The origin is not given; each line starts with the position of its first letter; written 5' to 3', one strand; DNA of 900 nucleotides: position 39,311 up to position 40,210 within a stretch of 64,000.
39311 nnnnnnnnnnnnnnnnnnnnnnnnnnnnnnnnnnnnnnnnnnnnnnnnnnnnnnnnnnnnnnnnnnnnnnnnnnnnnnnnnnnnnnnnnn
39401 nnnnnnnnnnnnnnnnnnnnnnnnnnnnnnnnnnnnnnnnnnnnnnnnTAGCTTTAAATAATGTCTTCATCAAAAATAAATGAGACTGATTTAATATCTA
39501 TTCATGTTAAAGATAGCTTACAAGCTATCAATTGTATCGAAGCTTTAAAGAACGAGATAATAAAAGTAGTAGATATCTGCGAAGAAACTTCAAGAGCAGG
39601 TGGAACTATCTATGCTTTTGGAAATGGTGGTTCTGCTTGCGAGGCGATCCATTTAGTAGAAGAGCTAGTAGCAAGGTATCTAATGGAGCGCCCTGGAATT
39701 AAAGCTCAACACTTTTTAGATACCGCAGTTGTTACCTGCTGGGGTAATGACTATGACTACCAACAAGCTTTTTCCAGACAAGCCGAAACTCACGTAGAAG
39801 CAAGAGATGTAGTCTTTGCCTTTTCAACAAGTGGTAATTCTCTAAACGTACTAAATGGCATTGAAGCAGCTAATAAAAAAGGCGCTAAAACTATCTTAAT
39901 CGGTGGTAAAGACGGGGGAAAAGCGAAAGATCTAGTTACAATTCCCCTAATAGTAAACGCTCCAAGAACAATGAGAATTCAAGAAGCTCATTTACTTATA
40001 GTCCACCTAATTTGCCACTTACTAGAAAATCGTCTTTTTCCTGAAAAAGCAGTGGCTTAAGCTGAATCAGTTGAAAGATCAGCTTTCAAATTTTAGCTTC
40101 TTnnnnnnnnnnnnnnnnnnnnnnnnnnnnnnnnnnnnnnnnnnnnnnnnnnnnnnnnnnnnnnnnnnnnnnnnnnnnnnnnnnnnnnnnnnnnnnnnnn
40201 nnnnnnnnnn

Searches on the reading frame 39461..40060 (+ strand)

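Call 16: search_protein_families(library=pfam, proteins=[window:39461-40060:+], max_evalue=0.01)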
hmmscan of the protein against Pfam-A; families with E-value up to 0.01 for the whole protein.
window:39461-40060:+ (199 aa): 2 families
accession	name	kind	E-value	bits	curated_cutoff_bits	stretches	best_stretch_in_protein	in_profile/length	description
PF13580.11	SIS_2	-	5.7e-20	72.2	27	1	26-147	14-136/138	SIS domain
PF01380.27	SIS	-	4.4e-06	27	25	1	110-169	49-108/131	SIS domain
